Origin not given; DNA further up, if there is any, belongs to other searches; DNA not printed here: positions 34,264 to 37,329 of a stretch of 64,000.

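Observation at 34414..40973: Operon mixing an XDH-type (S-L-M) molybdenum hydroxylase with a bis-MGD DMSO-reductase-family molybdoenzyme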

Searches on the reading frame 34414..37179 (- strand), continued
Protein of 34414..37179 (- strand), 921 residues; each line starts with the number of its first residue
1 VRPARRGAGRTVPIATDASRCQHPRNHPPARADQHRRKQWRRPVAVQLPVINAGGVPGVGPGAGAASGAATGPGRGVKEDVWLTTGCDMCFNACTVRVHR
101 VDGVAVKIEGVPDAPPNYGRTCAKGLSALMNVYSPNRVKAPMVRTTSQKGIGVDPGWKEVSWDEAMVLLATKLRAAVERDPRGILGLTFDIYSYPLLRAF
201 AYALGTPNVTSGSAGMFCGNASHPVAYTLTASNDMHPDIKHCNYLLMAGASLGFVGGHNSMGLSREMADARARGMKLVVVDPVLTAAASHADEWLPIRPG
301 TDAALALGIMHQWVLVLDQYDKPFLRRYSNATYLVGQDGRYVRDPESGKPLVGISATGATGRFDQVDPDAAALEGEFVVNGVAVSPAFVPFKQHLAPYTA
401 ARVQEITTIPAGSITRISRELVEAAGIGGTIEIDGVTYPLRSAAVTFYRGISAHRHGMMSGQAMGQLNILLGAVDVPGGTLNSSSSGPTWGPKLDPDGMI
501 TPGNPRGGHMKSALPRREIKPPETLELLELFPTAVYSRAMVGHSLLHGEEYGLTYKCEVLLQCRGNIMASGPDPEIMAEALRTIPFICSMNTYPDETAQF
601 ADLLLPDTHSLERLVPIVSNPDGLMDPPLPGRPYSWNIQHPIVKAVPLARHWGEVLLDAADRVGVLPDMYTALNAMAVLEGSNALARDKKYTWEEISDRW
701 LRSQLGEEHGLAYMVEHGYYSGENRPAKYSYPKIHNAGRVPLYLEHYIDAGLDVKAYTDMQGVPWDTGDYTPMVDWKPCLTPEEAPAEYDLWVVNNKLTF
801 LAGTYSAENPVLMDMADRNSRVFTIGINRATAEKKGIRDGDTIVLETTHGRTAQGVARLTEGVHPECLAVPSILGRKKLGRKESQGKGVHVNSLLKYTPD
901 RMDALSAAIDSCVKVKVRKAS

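Call 21: find_related_loci(query=A1, collection=genome_contigs, flank=10000)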
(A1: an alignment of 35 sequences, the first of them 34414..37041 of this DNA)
Query A1 (875 aa) in genome_contigs; peptide patterns used: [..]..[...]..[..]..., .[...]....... (x = any residue, [..] = any of these).
599 stretches matched a pattern (row limit reached: there are more); 591 encode a relative of the query (tblastn E <= 1e-3); the best 80 are kept; 80 distinct loci.
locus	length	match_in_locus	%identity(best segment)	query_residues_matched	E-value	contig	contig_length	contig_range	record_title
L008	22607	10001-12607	97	1-875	0e+0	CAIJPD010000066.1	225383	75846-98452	MAG: uncultured Chloroflexi bacterium isolate LJ_bin-2554 genome assembly, contig: bin-2554:66/68, whole genome shotgun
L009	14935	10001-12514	57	30-866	0e+0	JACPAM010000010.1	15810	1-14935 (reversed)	MAG: Deltaproteobacteria bacterium isolate NC_groundwater_231_Ag_S-0.2um_58_12 S5_GD2017_2_S2_scaffold_5436, whole genom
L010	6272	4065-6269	61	27-760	0e+0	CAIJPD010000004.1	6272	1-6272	MAG: uncultured Chloroflexi bacterium isolate LJ_bin-2554 genome assembly, contig: bin-2554:04/68, whole genome shotgun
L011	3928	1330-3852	42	32-873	0e+0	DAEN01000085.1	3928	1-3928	MAG TPA_asm: Thaumarchaeota archaeon UBA141 UBA141_contig_113141, whole genome shotgun sequence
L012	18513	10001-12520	43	32-875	0e+0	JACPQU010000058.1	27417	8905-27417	MAG: Bacillota bacterium isolate NC_groundwater_661_Ag_B-0.1um_63_60 B_1_S1_Biohub_coassembly_k141_1187751, whole genome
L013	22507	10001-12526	40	34-874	0e+0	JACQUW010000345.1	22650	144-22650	MAG: Deltaproteobacteria bacterium isolate NC_groundwater_1447_Ag_S-0.65um_55_23 S_p65_S5_coassembly_k141_4487308, whole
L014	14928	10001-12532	38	41-873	5e-175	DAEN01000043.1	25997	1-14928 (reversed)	MAG TPA_asm: Thaumarchaeota archaeon UBA141 UBA141_contig_22019, whole genome shotgun sequence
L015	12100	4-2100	42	177-874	1e-173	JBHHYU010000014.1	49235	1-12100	MAG: Candidatus Binatia bacterium isolate Maj_2_bin.31 NODE_205_length_49235_cov_12.199288, whole genome shotgun sequenc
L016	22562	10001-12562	37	18-875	8e-169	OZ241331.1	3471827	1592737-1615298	MAG: Acidimicrobiales bacterium isolate 7255c353-40fc-46f0-880a-995c00eab931 genome assembly, chromosome: 1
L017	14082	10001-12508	36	37-873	1e-165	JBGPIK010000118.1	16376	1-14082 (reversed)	MAG: Candidatus Binatia bacterium isolate OBJ_0618_7090110_336 k141_274758_length_16376_cov_118.5614, whole genome shotg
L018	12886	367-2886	36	37-873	2e-162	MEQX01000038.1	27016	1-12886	MAG: Betaproteobacteria bacterium RIFCSPLOWO2_02_FULL_63_19 rifcsplowo2_02_scaffold_2032, whole genome shotgun sequence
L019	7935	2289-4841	37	18-872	1e-162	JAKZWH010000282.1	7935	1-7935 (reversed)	MAG: Acidimicrobiales bacterium isolate Langseth_MAG_00132 Langseth_MAG_00132_000000000282, whole genome shotgun sequenc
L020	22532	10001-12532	36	36-874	1e-157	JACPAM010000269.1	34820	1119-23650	MAG: Deltaproteobacteria bacterium isolate NC_groundwater_231_Ag_S-0.2um_58_12 S5_GD2017_2_S2_scaffold_3227, whole genom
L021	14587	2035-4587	36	18-872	3e-157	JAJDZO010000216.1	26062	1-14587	MAG: Acidimicrobiia bacterium isolate jk18x40bins.8 k141_2118191, whole genome shotgun sequence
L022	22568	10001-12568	38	18-875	4e-172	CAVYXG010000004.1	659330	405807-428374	MAG: uncultured Actinomycetes bacterium isolate MFD04944.bin.1.326 genome assembly, contig: contig_36395, whole genome s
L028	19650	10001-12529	41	27-871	0e+0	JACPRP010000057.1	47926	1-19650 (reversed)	MAG: Chloroflexi bacterium isolate NC_groundwater_682_Ag_B-0.1um_59_33 B2_S2_coassemblyk141_2030210, whole genome shotgu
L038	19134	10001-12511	43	36-873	0e+0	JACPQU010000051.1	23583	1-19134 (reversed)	MAG: Bacillota bacterium isolate NC_groundwater_661_Ag_B-0.1um_63_60 B_1_S1_Biohub_coassembly_k141_1127843, whole genome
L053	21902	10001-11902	30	15-626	6e-57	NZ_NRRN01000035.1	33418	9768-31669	Halorhodospira abdelmalekii strain DSM 2110 scaffold0035, whole genome shotgun sequence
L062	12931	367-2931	45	16-873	0e+0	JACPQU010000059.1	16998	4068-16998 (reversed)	MAG: Bacillota bacterium isolate NC_groundwater_661_Ag_B-0.1um_63_60 B_1_S1_Biohub_coassembly_k141_1266757, whole genome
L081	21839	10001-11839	28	38-619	5e-51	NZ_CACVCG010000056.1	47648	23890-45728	Magnetospirillum sp. UT-4, whole genome shotgun sequence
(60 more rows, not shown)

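Call 24: search_protein_families(library=ncbifam, proteins=[window:34414-37041:-], max_evalue=0.001)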
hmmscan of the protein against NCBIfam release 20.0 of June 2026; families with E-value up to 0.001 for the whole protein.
window:34414-37041:- (875 aa): 23 families
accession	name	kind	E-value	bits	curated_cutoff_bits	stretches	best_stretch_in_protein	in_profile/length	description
NF012032.0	PRK15488.1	equivalog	1.4e-61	208.4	694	3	38-284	45-282/759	thiosulfate reductase PhsA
NF041783.2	mnquin_red_QrcB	equivalog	5.9e-48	163.5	440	3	38-267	54-277/695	menaquinone reductase molybdopterin-binding-like subunit QrcB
NF041714.1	arsenate_red_ArrA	equivalog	2.1e-46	158.5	1600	1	35-285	49-298/848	arsenate respiratory reductase molybdopterin-containing subunit ArrA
TIGR01591.1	Fdh-alpha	equivalog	9.2e-33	113.2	666.25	1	40-280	2-235/672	formate dehydrogenase subunit alpha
TIGR02166.1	dmsA_ynfE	subfamily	6.1e-31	107.2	777.7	1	32-283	41-299/794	DMSO/selenate family reductase complex A subunit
TIGR03479.1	DMSO_red_II_alp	subfamily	3e-29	101.7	984.75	1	38-378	60-424/913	molybdopterin-dependent oxidoreductase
TIGR01553.1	formate-DH-alph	equivalog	2.6e-25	88.4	814.2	2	185-437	211-442/1009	formate dehydrogenase-N subunit alpha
NF041513.1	formate_DH_Act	exception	4e-23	81.2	1400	2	187-294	204-306/1067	formate dehydrogenase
NF047855.1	AssmNtatRedNasC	equivalog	1.9e-20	72.8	1100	1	36-282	20-262/708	assimilatory nitrate reductase catalytic subunit NasC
NF011567.1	PRK14991.1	equivalog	5e-19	67.6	1750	1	151-285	237-376/1022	tetrathionate reductase subunit TtrA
TIGR00509.1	bisC_fam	subfamily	1.3e-18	66.7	1017.55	1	221-310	197-291/772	molybdopterin guanine dinucleotide-containing S/N-oxide reductase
NF041885.1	selenate_YnfE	exception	2.2e-17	62.2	1675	1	33-283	47-306/805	selenate/tellurate reductase subunit YnfE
NF011566.1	PRK14990.1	exception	1.7e-16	59.4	1600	1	29-283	53-319/814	dimethylsulfoxide reductase subunit A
NF041884.1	selenate_YnfF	exception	2e-16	59.1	1650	2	216-283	231-299/798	selenate/tellurate reductase subunit YnfF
NF010055.0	PRK13532.1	equivalog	2.3e-15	55.9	904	1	35-138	41-144/830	nitrate reductase catalytic subunit NapA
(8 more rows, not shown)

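Call 25: find_encoding_contigs(protein=P0011, flank=8000, max_places=1)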
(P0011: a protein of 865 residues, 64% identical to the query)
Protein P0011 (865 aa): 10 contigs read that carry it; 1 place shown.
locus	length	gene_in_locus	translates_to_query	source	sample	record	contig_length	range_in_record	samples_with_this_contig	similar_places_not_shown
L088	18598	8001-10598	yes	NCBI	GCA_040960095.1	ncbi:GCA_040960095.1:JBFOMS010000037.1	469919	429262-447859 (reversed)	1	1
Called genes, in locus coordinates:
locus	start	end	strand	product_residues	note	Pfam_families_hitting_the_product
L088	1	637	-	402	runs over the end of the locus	PF07690:MFS_1, PF12832:MFS_1_like (weak), PF07690:MFS_1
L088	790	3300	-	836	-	PF00082:Peptidase_S8, PF18986:DUF5719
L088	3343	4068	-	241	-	-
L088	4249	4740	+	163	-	-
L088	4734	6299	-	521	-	PF00392:GntR, PF00155:Aminotran_1_2, PF12897:Asp_aminotransf (weak)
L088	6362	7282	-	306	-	PF00586:AIRS, PF02769:AIRS_C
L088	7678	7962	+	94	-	-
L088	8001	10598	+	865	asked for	PF04879:Molybdop_Fe4S4, PF00384:Molybdopterin, PF01568:Molydop_binding (weak)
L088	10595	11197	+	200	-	PF00037:Fer4 (faint), PF12797:Fer4_2 (weak), PF12837:Fer4_6 (faint), PF13187:Fer4_9 (faint), PF13237:Fer4_10 (faint), PF13247:Fer4_11, PF12838:Fer4_7 (weak), PF13247:Fer4_11, +1 more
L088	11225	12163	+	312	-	PF03916:NrfD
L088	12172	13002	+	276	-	PF02463:SMC_N (faint), PF00005:ABC_tran, PF13304:AAA_21 (faint)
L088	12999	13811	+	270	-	PF00528:BPD_transp_1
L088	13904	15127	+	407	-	PF13379:NMT1_2 (weak), PF09084:NMT1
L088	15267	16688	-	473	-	PF06782:UPF0236 (weak)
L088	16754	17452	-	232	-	-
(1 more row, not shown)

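Call 26: find_encoding_contigs(protein=P0010, flank=8000, max_places=1)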
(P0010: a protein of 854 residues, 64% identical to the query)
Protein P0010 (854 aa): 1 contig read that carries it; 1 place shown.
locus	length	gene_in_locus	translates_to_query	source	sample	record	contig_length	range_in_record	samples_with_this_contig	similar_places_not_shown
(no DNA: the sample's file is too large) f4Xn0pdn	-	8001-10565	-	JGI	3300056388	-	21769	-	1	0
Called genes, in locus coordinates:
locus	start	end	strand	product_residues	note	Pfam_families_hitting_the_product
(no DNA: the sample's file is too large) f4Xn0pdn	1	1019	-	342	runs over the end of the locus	PF09084:NMT1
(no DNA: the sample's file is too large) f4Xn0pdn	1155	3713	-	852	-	PF04879:Molybdop_Fe4S4, PF00384:Molybdopterin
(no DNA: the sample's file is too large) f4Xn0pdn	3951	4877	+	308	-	PF00126:HTH_1, PF03466:LysR_substrate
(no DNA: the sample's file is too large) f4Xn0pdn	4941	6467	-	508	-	PF20695:UbiD_N, PF01977:UbiD, PF20696:UbiD_C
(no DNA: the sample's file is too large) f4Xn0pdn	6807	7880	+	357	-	PF09084:NMT1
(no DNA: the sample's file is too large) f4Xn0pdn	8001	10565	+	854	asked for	PF04879:Molybdop_Fe4S4, PF00384:Molybdopterin, PF01568:Molydop_binding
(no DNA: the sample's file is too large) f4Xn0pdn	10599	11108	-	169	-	PF07681:DoxX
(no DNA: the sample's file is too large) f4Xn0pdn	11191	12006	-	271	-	PF00561:Abhydrolase_1, PF12697:Abhydrolase_6, PF12146:Hydrolase_4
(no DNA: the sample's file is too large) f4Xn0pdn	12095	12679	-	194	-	PF02627:CMD (weak)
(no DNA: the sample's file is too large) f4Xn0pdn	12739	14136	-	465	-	PF01425:Amidase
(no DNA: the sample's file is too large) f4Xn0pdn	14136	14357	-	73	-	-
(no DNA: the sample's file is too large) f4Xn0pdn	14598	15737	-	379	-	PF13379:NMT1_2, PF12974:Phosphonate-bd (weak), PF09084:NMT1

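Call 27: find_encoding_contigs(protein=P0021, flank=8000, max_places=1)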
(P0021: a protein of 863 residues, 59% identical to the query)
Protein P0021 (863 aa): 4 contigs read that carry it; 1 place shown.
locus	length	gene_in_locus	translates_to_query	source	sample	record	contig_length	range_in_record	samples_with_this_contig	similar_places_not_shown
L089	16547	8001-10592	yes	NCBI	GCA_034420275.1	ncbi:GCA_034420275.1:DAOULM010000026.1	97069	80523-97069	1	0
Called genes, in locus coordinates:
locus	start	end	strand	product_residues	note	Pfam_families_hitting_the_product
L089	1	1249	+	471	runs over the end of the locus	PF02133:Transp_cyt_pur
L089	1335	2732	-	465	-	PF12890:DHOase, PF01979:Amidohydro_1, PF07969:Amidohydro_3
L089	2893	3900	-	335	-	PF02423:OCD_Mu_crystall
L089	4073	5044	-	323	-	PF02517:Rce1-like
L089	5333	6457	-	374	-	-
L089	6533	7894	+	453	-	-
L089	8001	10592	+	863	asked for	PF04879:Molybdop_Fe4S4, PF00384:Molybdopterin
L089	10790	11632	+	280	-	PF09818:ABC_ATPase (faint), PF00005:ABC_tran, PF20703:nSTAND1 (weak), PF13304:AAA_21 (faint)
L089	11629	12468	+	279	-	PF00528:BPD_transp_1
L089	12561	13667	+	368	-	PF09084:NMT1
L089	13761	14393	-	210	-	PF09347:DUF1989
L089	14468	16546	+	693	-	?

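Call 38: search_protein_families(library=pfam, proteins=[L010:3-2432:+, L010:2459-3997:+], max_evalue=0.001)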
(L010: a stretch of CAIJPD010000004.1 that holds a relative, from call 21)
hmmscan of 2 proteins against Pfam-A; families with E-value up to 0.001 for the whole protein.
L010:3-2432:+ (809 aa): 3 families
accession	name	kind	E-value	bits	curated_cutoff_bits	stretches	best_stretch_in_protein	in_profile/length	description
PF02738.23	MoCoBD_1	-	3e-62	210.3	27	1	214-456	2-244/244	Molybdopterin cofactor-binding domain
PF20256.3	MoCoBD_2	-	5.5e-45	154.5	27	1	492-746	17-283/283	Molybdopterin cofactor-binding domain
PF01315.27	Ald_Xan_dh_C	-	3.4e-25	88.9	31.3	1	74-179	1-110/110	Aldehyde oxidase and xanthine dehydrogenase, a/b hammerhead domain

L010:2459-3997:+ (512 aa): 3 families
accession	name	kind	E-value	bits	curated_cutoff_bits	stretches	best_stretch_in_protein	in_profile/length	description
PF01977.22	UbiD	-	5.1e-54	183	23.3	1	139-335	6-199/206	3-octaprenyl-4-hydroxybenzoate carboxy-lyase Rift-related domain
PF20696.2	UbiD_C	-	1.6e-20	73.8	24.2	1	349-481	4-127/127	3-octaprenyl-4-hydroxybenzoate carboxy-lyase C-terminal domain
PF20695.2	UbiD_N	-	1.6e-11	44.6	24.3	1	43-119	1-74/78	3-octaprenyl-4-hydroxybenzoate carboxy-lyase N-terminal domain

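Call 42: search_protein_families(library=pfam, proteins=[L038:87-905:+, L038:5269-6669:+, L038:7892-8992:+, L038:9004-9852:+, L038:12577-13785:+, L038:13928-14965:+, L038:16118-17005:+, L012:5088-7568:+, L012:8395-9633:+, L012:15455-17104:+], max_evalue=0.001)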
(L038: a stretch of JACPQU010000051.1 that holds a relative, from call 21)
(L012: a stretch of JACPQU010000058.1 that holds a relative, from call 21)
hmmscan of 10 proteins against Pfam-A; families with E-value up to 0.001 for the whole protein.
L038:87-905:+ (272 aa): 1 family
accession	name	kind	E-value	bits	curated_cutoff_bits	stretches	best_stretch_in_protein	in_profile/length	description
PF01314.23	AFOR_C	-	5.6e-52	177.6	27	1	4-256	73-347/385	Aldehyde ferredoxin oxidoreductase, domains 2 & 3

L038:5269-6669:+ (466 aa): 3 families
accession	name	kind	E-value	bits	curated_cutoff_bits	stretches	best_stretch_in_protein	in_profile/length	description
PF01977.22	UbiD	-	4.6e-61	206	23.3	1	93-285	6-202/206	3-octaprenyl-4-hydroxybenzoate carboxy-lyase Rift-related domain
PF20696.2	UbiD_C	-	7.8e-30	103.9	24.2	1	295-427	3-127/127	3-octaprenyl-4-hydroxybenzoate carboxy-lyase C-terminal domain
PF20695.2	UbiD_N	-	2.6e-06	27.9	24.3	1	13-81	7-76/78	3-octaprenyl-4-hydroxybenzoate carboxy-lyase N-terminal domain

L038:7892-8992:+ (366 aa): 2 families
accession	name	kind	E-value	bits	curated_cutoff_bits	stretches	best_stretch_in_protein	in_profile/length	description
PF00005.33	ABC_tran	-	9.8e-34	117.3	25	1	130-269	1-136/137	ABC transporter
PF13304.12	AAA_21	-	3e-05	24.7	27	0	143-164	2-23/304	AAA domain, putative AbiEii toxin, Type IV TA system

L038:9004-9852:+ (282 aa): 1 family
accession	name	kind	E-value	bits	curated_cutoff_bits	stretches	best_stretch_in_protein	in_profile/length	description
PF00528.27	BPD_transp_1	-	2e-27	96.5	26.4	1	95-268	1-182/184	Binding-protein-dependent transport system inner membrane component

L038:12577-13785:+ (402 aa): 3 families
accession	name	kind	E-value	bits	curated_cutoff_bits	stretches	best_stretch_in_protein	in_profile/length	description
PF09084.16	NMT1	-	7.9e-26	91.7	20.5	1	92-301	9-216/216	NMT1/THI5 like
PF13379.11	NMT1_2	-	1.7e-08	35.1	24.7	1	92-300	23-243/252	NMT1-like family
PF12974.12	Phosphonate-bd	-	2e-06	27.8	27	1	103-246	28-174/242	ABC transporter, phosphonate, periplasmic substrate-binding protein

L038:13928-14965:+ (345 aa): 2 families
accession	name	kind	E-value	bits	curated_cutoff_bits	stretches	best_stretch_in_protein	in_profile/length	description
PF09084.16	NMT1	-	1.5e-43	149.6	20.5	1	60-269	4-216/216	NMT1/THI5 like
PF13379.11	NMT1_2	-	1.6e-06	28.6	24.7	1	46-201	5-178/252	NMT1-like family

L038:16118-17005:+ (295 aa): 1 family
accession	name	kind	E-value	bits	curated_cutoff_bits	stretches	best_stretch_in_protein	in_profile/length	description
PF00528.27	BPD_transp_1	-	1.1e-26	94.2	26.4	1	108-275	5-180/184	Binding-protein-dependent transport system inner membrane component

L012:5088-7568:+ (826 aa): 0 families

L012:8395-9633:+ (412 aa): 2 families
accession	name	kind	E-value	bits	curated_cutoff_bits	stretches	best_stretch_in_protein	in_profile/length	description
PF07690.21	MFS_1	-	3e-41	141.9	33.4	1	17-356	5-347/347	Major Facilitator Superfamily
PF00083.30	Sugar_tr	-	3.7e-05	23.2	22.3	1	39-187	42-195/452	Sugar (and other) transporter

L012:15455-17104:+ (549 aa): 6 families
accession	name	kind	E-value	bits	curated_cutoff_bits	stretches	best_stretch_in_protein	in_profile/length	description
PF00117.34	GATase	-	1e-46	159.5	22.8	1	41-223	1-188/190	Glutamine amidotransferase class-I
PF00958.27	GMP_synt_C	-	1.2e-45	154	27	1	457-548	1-92/92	GMP synthase C terminal domain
PF02540.23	NAD_synthase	-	1.6e-09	37.7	21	1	238-309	9-76/242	NAD synthase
PF07722.19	Peptidase_C26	-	1e-08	35.6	20.5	1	107-207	103-219/219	Peptidase C26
PF03054.22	tRNA_Me_trans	-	1.9e-05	24.9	20.6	1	252-284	1-32/202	tRNA methyl transferase HUP domain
PF06508.19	QueC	-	0.00089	19.3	22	0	253-323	1-67/210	Queuosine biosynthesis protein QueC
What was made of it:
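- The clade recurs next to XDH and UbiD genes in unrelated phyla (calls 38, 42). In L038 the two gene sets are separated by UbiD and transporter genes (call 42).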
